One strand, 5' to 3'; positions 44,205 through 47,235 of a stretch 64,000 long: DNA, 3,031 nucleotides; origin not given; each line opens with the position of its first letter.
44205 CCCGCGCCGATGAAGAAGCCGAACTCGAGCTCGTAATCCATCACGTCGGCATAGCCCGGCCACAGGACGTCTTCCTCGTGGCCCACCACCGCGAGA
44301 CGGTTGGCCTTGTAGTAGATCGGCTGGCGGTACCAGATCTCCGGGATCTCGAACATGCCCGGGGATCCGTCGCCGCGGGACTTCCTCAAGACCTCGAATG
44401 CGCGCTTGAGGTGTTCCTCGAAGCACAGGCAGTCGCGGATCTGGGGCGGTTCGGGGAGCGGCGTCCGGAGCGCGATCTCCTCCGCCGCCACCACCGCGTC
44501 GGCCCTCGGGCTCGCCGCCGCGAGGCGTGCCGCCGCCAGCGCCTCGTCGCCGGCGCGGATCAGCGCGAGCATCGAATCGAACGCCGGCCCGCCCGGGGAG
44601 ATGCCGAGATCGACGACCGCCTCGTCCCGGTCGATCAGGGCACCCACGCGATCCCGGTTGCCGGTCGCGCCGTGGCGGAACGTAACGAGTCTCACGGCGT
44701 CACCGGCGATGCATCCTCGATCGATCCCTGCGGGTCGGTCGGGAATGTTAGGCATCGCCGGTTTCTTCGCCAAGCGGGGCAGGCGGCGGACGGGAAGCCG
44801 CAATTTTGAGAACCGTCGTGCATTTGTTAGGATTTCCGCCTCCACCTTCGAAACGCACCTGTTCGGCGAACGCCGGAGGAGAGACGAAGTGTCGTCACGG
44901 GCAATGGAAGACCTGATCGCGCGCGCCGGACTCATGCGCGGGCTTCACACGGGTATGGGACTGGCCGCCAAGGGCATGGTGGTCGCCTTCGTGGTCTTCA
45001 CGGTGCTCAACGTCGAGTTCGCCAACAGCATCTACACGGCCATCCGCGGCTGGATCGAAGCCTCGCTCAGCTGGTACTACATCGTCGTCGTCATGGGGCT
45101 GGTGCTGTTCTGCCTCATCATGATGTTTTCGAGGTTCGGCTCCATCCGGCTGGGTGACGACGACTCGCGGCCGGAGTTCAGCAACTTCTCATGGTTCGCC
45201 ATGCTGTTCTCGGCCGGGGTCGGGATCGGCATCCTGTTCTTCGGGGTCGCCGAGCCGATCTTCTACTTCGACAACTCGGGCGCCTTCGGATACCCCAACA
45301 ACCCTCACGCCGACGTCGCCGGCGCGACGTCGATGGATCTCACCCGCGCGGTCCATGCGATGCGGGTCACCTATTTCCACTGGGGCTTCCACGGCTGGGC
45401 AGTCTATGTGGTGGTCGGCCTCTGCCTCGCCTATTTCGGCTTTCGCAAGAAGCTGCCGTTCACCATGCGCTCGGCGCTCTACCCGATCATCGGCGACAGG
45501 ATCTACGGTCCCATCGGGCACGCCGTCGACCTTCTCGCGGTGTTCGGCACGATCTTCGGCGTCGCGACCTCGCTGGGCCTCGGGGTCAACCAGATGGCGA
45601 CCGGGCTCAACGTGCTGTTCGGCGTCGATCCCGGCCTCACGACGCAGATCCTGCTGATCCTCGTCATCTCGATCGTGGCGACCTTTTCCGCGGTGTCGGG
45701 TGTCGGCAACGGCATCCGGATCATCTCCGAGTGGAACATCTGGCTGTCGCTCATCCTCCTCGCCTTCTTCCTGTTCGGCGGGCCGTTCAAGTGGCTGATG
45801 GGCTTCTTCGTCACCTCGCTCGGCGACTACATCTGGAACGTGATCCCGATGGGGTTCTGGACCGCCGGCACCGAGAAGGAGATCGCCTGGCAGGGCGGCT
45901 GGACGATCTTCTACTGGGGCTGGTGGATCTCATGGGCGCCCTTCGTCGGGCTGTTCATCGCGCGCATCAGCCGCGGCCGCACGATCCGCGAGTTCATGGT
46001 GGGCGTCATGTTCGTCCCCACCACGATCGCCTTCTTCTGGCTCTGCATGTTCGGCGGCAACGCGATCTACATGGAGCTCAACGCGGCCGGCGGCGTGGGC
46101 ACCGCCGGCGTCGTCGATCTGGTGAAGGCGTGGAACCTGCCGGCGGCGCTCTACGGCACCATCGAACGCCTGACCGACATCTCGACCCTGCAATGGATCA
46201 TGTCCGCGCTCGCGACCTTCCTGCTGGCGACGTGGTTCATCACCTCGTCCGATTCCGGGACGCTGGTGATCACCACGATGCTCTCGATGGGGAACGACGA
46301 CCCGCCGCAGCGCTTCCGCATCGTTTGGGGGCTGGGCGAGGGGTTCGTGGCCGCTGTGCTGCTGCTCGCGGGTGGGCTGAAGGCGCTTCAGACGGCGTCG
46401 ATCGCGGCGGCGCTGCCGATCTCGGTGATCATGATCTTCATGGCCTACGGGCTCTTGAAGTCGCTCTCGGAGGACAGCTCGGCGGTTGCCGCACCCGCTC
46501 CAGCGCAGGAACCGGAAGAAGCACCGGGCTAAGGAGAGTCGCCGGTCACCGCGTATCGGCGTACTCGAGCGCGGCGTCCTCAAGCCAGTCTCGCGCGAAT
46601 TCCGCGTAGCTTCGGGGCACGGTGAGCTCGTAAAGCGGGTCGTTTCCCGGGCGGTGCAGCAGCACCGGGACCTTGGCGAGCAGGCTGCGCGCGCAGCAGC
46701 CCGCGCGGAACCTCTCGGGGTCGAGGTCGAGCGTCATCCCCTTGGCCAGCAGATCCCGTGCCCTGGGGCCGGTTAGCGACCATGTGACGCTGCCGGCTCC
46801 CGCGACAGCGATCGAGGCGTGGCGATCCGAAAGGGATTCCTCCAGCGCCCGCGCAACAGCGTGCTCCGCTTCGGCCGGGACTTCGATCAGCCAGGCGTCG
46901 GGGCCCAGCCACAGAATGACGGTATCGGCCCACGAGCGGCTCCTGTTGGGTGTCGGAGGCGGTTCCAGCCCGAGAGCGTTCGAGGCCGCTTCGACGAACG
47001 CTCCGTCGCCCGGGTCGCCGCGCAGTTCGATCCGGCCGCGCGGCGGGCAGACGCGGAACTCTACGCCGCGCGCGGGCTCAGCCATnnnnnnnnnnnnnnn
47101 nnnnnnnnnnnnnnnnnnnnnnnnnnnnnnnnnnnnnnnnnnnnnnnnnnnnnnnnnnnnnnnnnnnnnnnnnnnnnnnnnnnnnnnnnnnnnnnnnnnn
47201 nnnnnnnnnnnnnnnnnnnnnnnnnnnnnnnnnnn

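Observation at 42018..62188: N-methyl-compound catabolic supercluster: four Rieske oxygenases with no cognate reductase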

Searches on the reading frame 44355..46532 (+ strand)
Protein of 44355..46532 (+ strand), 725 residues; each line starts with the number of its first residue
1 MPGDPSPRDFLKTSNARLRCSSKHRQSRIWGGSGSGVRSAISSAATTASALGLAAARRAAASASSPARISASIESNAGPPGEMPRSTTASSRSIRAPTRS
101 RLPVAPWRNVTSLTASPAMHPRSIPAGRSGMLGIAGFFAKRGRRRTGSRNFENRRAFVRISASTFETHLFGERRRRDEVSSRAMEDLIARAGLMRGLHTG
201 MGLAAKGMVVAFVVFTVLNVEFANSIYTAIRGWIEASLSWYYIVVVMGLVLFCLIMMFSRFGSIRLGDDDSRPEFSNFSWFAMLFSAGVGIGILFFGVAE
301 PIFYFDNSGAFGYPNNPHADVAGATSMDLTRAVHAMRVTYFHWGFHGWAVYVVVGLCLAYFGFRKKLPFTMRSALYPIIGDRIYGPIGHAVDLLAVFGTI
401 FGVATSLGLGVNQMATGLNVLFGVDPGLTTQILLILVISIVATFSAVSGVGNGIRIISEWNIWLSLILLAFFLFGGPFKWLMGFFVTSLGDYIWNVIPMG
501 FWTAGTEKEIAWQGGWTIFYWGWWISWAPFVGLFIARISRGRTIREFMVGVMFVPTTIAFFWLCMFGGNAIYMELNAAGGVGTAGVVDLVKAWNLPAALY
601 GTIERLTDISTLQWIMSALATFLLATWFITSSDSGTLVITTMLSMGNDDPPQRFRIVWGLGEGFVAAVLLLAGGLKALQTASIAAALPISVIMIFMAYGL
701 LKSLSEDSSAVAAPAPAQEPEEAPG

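Call 6: search_protein_families(library=pfam, proteins=[window:44355-46532:+], max_evalue=0.001)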
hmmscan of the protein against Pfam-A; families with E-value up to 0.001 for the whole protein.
window:44355-46532:+ (725 aa): 1 family
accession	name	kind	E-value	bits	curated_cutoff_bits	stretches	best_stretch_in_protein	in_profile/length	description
PF02028.23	BCCT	-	1.3e-174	581.6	27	1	205-707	5-485/485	BCCT, betaine/carnitine/choline family transporter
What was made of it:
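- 44889..46532 (+): BCCT-family transporter (547 aa). Pfam BCCT 1.3e-174 (call 6).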

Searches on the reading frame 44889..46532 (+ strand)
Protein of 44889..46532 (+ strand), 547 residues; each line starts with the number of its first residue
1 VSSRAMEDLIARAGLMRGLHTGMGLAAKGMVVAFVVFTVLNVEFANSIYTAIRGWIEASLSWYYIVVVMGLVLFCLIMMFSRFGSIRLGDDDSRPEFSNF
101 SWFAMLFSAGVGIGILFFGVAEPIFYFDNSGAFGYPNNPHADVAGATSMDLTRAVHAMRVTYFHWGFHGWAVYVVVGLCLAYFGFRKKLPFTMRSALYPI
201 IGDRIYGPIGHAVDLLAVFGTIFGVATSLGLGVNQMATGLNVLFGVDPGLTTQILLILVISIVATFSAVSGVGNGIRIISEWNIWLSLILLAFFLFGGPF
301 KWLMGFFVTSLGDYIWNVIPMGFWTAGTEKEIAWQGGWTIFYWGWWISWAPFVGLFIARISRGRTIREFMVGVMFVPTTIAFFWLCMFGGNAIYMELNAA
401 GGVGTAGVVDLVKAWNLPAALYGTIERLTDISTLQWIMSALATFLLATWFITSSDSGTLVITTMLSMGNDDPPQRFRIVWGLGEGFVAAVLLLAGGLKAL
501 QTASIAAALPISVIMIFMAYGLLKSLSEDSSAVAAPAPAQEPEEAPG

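Call 28: search_protein_families(library=ncbifam, proteins=[window:44889-46532:+], max_evalue=0.00001)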
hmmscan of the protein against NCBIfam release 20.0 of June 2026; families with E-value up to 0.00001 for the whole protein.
window:44889-46532:+ (547 aa): 5 families
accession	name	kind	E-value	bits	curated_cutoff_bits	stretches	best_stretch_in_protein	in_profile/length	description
NF047988.1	betaine_BCCT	equivalog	2.4e-162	540.9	650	1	30-527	9-482/483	glycine betaine uptake BCCT transporter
TIGR00842.1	bcct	subfamily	2.7e-144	481.3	407.55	1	61-529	1-452/452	BCCT family transporter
NF007399.1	PRK09928.1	subfamily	9.4e-138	460.1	695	1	28-528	20-500/675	choline BCCT transporter BetT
NF002887.1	PRK03356.1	equivalog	4.8e-69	233.3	541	1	32-525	22-495/497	L-carnitine/gamma-butyrobetaine antiporter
NF007412.0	PRK09950.1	equivalog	1.7e-58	198.5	647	1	31-535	20-505/536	BCCT family transporter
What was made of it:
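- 44889..46532 (+): It passes the generic NCBIfam bcct model (481 vs 408) but is below the glycine-betaine equivalog (541 vs 650) (call 28).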

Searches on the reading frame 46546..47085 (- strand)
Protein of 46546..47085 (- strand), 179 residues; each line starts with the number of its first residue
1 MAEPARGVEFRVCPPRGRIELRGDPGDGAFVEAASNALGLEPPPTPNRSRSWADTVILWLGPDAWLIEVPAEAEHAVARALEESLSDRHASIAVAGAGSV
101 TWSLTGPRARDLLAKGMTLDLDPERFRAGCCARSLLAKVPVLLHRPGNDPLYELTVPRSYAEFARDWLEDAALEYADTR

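Call 6: search_protein_families(library=pfam, proteins=[window:46546-47085:-], max_evalue=0.001)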
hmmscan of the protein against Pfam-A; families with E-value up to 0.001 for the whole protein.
window:46546-47085:- (179 aa): 2 families
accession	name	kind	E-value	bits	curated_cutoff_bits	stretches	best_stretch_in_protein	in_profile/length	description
PF04268.17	SoxG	-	2.2e-21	77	21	1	22-173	1-151/152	Sarcosine oxidase, gamma subunit family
PF01571.26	GCV_T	-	2.8e-07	30.5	25.6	1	52-169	91-209/255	Aminomethyltransferase folate-binding domain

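Call 28: search_protein_families(library=ncbifam, proteins=[window:46546-47085:-], max_evalue=0.00001)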
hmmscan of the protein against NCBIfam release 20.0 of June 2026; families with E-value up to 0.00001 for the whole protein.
window:46546-47085:- (179 aa): 1 family
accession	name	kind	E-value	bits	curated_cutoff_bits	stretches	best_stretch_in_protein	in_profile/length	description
TIGR01375.1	soxG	subfamily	8.4e-27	93.9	143.95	1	21-174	1-152/152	sarcosine oxidase subunit gamma family protein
